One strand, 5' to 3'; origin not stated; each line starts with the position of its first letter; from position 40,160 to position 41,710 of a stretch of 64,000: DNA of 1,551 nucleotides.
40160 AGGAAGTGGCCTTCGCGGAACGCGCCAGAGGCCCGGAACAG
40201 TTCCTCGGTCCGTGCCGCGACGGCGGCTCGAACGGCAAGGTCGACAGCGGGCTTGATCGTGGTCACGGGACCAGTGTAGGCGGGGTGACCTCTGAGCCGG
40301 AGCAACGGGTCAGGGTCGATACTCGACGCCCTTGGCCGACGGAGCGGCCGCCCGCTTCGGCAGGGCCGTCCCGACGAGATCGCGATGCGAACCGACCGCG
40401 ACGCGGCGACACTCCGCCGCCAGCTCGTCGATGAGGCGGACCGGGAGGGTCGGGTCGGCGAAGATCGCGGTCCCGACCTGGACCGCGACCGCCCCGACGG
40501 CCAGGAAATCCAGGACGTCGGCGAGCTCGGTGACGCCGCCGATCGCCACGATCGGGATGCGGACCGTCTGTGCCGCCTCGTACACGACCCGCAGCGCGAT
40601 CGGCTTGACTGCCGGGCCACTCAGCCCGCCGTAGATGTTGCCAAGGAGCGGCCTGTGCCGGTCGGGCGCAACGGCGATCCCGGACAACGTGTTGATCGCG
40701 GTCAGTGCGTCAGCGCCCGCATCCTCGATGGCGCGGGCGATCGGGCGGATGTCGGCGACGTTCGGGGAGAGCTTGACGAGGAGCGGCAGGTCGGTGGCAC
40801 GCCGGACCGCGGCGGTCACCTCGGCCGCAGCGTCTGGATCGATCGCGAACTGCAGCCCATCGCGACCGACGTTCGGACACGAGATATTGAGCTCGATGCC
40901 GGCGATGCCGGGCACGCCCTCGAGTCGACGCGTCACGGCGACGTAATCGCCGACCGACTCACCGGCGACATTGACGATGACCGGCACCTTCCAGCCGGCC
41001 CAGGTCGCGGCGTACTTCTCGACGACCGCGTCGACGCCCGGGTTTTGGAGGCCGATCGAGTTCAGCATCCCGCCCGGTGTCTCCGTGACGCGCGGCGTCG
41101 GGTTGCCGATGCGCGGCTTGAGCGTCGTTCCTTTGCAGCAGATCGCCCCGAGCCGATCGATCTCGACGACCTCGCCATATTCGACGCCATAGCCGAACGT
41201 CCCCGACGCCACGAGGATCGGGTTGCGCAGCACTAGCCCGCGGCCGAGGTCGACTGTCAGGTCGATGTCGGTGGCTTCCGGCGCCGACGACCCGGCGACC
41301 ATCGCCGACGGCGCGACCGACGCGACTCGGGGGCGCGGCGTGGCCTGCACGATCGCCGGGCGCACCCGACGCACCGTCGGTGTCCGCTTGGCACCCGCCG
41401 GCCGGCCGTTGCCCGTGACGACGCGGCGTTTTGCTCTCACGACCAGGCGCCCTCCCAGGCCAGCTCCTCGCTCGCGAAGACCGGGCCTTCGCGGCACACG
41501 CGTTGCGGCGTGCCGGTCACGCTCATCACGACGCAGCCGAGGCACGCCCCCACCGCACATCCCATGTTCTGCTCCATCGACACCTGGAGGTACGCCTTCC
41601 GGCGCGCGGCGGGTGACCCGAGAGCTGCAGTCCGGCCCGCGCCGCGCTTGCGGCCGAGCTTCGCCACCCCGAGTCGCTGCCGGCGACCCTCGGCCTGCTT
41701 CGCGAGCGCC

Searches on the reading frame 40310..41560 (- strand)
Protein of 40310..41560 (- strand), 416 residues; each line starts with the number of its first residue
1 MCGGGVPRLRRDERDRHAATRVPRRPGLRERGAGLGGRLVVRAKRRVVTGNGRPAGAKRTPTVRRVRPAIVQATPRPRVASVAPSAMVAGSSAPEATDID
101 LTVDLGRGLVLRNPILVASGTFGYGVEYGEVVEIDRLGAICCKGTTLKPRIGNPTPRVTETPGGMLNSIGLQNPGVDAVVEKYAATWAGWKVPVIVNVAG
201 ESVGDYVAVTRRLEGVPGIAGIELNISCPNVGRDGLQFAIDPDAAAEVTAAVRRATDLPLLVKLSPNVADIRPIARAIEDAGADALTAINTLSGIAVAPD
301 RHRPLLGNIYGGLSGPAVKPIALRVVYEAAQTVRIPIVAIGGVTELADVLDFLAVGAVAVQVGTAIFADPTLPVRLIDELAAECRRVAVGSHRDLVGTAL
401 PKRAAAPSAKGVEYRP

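Call 94: search_protein_families(library=pfam, proteins=[window:40310-41560:-], max_evalue=0.00001)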
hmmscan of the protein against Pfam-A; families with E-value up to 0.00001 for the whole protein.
window:40310-41560:- (416 aa): 4 families
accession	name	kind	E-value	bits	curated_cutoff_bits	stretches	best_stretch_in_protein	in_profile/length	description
PF01180.27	DHO_dh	-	3.9e-73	246.6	27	1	108-382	8-289/291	Dihydroorotate dehydrogenase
PF01207.24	Dus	-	2.4e-07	30.6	20.4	0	193-287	55-156/311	Dihydrouridine synthase (Dus)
PF03060.21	NMO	-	1e-06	28.8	28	1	308-367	165-226/331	Nitronate monooxygenase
PF00977.27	His_biosynth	-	4.6e-06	26.7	23.6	0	319-393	58-132/228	Histidine biosynthesis protein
